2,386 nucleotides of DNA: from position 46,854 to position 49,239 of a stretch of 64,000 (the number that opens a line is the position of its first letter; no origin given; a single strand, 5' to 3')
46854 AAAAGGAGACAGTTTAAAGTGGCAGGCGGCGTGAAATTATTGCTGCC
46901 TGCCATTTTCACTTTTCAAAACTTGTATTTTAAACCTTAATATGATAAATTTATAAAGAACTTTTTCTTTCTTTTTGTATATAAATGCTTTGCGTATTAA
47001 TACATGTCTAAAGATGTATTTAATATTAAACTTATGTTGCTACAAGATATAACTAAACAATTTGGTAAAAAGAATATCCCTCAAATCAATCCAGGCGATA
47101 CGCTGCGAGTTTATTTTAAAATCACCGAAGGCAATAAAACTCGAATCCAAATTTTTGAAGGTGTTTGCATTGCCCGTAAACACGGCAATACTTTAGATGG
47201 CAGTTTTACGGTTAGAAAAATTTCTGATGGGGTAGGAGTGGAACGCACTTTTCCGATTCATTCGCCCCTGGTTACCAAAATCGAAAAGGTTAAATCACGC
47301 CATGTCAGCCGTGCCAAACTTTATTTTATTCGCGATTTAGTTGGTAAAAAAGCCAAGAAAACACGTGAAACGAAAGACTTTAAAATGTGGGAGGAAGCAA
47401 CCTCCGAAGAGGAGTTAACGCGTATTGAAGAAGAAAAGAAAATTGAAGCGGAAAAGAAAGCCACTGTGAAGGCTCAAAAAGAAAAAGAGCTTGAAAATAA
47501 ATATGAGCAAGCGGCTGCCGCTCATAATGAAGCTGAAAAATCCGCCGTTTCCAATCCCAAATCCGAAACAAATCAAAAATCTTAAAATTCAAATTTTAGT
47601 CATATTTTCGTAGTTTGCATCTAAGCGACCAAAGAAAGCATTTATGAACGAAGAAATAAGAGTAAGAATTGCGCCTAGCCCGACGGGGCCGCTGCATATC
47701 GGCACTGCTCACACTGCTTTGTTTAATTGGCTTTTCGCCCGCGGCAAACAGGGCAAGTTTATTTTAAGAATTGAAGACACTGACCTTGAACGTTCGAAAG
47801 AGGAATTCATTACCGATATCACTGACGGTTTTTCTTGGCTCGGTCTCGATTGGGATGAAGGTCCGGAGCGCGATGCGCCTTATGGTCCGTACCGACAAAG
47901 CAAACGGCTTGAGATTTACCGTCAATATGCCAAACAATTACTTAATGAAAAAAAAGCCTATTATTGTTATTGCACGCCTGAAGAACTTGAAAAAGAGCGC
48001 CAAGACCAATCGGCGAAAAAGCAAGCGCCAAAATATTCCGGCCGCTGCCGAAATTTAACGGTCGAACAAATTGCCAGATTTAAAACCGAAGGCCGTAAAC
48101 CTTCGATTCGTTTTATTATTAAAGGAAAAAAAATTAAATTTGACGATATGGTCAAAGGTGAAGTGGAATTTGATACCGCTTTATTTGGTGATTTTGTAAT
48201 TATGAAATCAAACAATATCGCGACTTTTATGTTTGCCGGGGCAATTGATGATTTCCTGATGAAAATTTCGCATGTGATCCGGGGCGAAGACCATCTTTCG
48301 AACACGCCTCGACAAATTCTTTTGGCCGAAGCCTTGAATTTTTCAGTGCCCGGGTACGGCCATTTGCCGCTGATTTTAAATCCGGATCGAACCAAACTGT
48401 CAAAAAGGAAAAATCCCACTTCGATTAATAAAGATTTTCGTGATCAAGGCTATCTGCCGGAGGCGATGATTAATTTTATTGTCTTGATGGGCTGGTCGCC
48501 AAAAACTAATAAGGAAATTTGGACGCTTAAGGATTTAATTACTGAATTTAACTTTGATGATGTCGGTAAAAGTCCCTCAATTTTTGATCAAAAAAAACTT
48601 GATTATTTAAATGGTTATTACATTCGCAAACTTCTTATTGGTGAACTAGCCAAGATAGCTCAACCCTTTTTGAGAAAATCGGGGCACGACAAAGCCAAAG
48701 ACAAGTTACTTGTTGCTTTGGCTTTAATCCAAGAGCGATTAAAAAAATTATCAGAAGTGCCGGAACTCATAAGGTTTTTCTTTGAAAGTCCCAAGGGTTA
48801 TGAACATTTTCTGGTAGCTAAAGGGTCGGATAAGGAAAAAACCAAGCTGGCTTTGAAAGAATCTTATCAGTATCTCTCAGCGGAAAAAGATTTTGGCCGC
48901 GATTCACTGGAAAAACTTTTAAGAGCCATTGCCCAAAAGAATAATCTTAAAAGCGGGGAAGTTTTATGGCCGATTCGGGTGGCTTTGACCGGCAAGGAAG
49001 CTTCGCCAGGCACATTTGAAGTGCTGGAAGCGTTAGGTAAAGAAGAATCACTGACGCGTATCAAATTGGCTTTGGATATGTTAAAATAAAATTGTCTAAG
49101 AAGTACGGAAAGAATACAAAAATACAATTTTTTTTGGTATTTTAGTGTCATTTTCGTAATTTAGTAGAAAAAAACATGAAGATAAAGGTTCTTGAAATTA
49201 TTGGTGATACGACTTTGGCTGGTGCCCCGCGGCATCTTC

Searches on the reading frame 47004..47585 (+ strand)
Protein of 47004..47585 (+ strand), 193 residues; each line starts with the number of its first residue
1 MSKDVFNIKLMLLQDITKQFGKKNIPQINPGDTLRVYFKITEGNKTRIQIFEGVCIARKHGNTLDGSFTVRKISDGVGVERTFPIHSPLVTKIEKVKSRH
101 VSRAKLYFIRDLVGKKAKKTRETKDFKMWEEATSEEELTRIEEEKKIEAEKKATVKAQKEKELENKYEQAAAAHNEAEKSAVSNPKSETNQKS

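Call 84: search_protein_families(library=pfam, proteins=[window:47004-47585:+], max_evalue=0.001)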
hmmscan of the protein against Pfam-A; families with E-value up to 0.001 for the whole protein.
window:47004-47585:+ (193 aa): 1 family
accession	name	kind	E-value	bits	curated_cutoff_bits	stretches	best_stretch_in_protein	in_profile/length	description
PF01245.26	Ribosomal_L19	-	2e-40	137.6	22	1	12-118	2-107/111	Ribosomal protein L19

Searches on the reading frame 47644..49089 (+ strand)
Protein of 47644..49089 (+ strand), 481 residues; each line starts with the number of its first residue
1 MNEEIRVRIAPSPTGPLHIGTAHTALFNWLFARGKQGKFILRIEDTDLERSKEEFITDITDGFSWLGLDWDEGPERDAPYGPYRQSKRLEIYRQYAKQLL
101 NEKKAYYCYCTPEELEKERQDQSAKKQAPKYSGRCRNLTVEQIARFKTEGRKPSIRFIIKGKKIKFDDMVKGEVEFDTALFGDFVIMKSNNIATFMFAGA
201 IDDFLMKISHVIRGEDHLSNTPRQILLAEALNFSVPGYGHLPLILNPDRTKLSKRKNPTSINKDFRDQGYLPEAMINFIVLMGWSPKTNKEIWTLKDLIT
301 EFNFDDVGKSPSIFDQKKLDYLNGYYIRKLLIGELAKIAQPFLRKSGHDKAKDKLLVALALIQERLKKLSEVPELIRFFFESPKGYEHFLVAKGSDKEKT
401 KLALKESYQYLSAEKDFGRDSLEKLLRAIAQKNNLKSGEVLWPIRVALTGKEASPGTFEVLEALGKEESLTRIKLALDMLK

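Call 84: search_protein_families(library=pfam, proteins=[window:47644-49089:+], max_evalue=0.001)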
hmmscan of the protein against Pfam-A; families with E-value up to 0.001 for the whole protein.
window:47644-49089:+ (481 aa): 2 families
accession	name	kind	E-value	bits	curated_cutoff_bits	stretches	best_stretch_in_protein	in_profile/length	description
PF00749.27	tRNA-synt_1c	-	1.8e-103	346.2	23.4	1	4-320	1-313/314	tRNA synthetases class I (E and Q), catalytic domain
PF19269.4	Anticodon_2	-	1.9e-35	122.7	23.6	1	334-476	1-140/141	Anticodon binding domain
